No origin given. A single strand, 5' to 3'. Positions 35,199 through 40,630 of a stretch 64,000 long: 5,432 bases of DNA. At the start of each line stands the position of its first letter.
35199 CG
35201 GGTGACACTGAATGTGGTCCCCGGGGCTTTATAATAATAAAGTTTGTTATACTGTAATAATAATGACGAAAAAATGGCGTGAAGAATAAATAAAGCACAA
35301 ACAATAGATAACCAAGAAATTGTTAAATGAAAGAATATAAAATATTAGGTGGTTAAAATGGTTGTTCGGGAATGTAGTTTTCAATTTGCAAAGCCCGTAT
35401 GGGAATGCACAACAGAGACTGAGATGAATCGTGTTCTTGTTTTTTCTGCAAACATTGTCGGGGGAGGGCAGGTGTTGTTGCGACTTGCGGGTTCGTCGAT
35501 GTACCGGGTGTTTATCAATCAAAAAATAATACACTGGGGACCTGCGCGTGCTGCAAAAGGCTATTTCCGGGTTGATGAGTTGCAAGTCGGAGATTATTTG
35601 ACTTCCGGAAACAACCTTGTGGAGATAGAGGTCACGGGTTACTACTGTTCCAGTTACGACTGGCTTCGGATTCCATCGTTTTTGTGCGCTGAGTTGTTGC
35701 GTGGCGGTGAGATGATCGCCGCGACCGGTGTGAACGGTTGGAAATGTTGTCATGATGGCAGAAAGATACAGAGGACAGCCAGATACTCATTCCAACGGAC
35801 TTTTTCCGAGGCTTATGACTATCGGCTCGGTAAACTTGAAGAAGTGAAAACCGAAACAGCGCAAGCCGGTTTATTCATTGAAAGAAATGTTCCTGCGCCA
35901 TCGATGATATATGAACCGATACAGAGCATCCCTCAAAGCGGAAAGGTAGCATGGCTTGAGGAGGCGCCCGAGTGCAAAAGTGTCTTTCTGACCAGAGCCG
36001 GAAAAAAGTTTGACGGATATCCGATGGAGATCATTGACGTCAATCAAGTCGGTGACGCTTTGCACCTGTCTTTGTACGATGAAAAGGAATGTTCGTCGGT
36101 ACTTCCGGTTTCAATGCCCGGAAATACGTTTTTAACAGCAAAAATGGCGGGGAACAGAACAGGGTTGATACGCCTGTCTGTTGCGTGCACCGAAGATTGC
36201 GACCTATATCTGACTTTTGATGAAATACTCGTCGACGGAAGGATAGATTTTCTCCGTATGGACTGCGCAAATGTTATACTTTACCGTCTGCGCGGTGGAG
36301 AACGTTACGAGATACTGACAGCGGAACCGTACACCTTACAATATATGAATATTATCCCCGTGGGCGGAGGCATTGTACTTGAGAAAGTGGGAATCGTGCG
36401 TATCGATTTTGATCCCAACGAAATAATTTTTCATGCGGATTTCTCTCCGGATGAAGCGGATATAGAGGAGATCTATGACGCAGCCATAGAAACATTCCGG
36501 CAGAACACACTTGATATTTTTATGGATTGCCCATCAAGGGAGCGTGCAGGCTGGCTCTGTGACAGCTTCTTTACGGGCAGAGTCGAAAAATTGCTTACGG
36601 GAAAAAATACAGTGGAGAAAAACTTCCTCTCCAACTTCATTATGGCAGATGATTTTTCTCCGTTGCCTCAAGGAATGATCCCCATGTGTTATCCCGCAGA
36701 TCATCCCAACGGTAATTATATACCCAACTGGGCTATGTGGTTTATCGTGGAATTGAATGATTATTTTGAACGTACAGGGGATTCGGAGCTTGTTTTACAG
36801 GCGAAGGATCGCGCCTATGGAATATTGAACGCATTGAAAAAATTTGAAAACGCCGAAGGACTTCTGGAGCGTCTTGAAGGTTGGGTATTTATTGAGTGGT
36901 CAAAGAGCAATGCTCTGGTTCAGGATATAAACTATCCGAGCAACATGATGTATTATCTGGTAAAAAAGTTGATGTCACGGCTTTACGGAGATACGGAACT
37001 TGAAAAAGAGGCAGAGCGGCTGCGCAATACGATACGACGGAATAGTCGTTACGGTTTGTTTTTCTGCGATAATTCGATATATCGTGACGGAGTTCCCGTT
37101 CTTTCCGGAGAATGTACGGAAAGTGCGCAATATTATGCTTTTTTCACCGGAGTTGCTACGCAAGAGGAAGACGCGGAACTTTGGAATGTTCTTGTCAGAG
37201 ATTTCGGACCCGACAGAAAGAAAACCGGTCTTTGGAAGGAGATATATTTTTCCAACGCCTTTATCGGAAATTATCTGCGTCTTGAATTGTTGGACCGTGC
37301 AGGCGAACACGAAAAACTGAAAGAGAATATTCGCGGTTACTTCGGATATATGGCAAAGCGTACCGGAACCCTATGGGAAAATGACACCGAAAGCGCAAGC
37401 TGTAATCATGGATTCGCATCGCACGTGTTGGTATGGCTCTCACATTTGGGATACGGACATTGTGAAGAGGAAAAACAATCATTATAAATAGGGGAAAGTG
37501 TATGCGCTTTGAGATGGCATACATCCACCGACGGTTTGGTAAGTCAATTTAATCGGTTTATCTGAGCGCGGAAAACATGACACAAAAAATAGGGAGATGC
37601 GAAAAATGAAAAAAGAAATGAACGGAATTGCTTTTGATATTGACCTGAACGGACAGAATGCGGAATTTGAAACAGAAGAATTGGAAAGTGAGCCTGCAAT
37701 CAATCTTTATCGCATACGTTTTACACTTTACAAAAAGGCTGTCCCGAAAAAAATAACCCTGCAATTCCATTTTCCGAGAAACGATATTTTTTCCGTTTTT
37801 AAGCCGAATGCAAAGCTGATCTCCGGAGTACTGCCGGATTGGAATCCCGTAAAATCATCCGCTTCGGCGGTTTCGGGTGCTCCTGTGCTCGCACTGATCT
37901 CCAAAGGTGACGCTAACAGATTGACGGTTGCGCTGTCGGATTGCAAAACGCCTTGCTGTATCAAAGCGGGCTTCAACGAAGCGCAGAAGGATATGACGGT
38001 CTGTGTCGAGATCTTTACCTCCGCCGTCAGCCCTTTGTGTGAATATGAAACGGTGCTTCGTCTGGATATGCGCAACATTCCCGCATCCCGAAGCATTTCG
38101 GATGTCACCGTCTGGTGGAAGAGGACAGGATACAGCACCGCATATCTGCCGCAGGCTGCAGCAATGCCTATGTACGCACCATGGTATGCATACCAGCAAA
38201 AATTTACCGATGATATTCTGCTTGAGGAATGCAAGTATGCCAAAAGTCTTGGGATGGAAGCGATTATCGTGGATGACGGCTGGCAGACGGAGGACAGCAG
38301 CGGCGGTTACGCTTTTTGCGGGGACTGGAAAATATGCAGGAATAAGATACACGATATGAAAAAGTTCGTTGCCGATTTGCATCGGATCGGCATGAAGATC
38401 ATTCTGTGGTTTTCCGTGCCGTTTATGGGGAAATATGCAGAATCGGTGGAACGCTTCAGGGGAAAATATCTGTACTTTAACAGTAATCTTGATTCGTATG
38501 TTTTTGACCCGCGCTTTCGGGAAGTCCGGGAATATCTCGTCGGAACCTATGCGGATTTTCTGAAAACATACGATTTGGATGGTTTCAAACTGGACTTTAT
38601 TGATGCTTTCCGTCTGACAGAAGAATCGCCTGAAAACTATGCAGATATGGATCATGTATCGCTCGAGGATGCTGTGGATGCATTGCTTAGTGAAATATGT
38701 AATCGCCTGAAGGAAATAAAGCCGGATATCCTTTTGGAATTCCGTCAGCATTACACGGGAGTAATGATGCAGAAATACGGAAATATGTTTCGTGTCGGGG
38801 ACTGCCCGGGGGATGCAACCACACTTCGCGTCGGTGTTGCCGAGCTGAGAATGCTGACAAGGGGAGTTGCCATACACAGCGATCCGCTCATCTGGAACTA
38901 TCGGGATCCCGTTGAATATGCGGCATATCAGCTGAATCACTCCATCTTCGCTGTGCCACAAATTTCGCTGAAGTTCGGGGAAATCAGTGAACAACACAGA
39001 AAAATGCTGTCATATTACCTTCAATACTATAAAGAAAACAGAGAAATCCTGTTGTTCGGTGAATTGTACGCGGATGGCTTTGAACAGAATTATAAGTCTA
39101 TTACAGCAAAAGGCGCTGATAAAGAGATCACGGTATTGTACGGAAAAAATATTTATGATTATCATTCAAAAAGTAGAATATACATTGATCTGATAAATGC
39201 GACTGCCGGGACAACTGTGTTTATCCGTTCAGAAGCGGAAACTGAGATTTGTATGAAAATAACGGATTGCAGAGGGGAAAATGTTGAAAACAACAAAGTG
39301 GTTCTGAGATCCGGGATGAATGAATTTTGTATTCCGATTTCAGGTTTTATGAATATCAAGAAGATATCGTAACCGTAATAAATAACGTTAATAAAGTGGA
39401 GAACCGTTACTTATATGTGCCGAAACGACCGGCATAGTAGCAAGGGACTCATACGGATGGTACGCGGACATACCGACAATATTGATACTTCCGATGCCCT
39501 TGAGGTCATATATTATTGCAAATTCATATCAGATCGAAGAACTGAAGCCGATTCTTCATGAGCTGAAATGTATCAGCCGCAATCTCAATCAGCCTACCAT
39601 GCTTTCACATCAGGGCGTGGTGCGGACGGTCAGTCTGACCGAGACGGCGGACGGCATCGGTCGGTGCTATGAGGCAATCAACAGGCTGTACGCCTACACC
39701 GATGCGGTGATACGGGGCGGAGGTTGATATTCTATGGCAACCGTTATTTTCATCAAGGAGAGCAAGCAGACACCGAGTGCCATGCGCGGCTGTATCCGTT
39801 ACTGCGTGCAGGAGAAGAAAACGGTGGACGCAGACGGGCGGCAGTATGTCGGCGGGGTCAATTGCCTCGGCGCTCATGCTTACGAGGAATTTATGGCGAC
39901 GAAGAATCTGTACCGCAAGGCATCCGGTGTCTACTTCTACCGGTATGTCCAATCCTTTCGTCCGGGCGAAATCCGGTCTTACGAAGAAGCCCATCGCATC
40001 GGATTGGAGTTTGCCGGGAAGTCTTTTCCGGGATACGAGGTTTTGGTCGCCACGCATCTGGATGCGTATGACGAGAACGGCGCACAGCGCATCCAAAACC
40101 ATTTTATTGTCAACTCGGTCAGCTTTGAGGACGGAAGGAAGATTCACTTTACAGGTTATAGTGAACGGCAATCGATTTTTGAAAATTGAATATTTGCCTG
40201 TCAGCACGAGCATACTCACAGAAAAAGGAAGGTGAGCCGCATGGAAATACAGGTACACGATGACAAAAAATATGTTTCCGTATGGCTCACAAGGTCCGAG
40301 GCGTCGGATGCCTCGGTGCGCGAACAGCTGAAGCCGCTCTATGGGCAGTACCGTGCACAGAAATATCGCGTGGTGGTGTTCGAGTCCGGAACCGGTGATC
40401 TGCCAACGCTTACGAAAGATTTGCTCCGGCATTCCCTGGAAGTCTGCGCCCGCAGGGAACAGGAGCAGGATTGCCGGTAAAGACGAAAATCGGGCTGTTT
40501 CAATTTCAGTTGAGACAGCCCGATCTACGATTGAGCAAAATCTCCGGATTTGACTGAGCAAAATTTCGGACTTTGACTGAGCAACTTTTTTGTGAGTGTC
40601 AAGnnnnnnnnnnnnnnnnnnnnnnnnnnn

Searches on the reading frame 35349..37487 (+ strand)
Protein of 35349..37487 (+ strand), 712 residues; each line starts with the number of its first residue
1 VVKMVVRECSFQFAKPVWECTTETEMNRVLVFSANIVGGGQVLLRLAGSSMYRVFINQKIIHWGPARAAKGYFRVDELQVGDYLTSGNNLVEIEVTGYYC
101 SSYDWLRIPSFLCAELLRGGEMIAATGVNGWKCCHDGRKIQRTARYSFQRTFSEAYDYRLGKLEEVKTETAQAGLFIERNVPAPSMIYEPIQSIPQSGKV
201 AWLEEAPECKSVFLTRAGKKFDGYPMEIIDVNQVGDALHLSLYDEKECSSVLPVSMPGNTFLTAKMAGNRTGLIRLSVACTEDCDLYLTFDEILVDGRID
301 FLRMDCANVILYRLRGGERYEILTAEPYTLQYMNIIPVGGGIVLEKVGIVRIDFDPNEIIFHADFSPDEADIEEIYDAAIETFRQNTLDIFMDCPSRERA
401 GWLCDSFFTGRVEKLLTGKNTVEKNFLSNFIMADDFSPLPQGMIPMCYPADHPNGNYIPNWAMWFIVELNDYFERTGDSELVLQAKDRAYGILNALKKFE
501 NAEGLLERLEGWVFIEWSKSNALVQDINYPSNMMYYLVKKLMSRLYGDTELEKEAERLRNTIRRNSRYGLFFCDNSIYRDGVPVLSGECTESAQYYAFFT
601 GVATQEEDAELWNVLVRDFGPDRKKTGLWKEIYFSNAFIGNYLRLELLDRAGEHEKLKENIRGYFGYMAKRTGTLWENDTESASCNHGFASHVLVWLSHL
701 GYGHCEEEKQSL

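Call 12: search_protein_families(library=pfam, proteins=[window:35349-37487:+], max_evalue=0.001)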
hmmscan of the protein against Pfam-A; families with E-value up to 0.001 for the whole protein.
window:35349-37487:+ (712 aa): 1 family
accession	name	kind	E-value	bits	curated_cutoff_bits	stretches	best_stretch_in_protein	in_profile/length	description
PF17389.8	Bac_rhamnosid6H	-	4.2e-18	66.2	24.5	1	364-697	5-335/339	Bacterial alpha-L-rhamnosidase 6 hairpin glycosidase domain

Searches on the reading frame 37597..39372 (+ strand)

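Call 12: search_protein_families(library=pfam, proteins=[window:37597-39372:+], max_evalue=0.001)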
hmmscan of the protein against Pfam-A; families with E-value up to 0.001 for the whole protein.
window:37597-39372:+ (591 aa): 2 families
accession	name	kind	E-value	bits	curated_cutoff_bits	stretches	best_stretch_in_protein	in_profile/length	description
PF02065.24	Melibiase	-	6.1e-09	35.7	27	1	195-276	47-128/347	Melibiase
PF02638.21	GHL10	-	1.5e-05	24.7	27.9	1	251-351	68-177/311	Glycosyl hydrolase-like 10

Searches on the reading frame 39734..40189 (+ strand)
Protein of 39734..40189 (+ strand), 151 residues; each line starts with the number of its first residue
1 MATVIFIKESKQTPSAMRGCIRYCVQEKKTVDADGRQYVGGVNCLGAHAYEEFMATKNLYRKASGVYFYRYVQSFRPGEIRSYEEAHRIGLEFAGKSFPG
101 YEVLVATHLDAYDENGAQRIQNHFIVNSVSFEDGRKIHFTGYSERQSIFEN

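Call 12: search_protein_families(library=pfam, proteins=[window:39734-40189:+], max_evalue=0.001)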
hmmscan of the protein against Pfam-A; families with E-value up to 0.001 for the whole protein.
window:39734-40189:+ (151 aa): 1 family
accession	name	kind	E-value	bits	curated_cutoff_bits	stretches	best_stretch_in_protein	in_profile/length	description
PF03432.20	Relaxase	-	1.6e-22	80.6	24.6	1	26-141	4-113/132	MobA/VirD2-like, nuclease domain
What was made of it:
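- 39734..40189 (+): Truncated MobA/VirD2-type relaxase (151 aa, against 705-713 aa in relatives). Pfam Relaxase, E 2e-22 (call 12).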

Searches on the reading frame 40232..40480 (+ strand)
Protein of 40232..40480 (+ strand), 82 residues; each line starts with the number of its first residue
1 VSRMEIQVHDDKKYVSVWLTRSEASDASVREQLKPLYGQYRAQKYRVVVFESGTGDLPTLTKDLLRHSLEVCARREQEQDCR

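Call 12: search_protein_families(library=pfam, proteins=[window:40232-40480:+], max_evalue=0.001)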
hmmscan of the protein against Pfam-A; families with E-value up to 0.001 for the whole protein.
window:40232-40480:+ (82 aa): 0 families

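Call 52: search_protein_families(library=phrogs, proteins=[window:40232-40480:+], max_evalue=0.01)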
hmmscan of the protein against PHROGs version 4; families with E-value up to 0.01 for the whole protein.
window:40232-40480:+ (82 aa): 0 families

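Call 53: search_protein_families(library=padloc, proteins=[window:40232-40480:+], max_evalue=0.001)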
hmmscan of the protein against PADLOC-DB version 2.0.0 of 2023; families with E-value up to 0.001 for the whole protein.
window:40232-40480:+ (82 aa): 0 families
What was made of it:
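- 40232..40480 (+): Conserved small ORF (82 aa) found just upstream of the recombinase in related elements. Function unknown; it is a candidate accessory or directionality factor. No hit in Pfam, PHROGs or PADLOC (calls 12, 52, 53).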
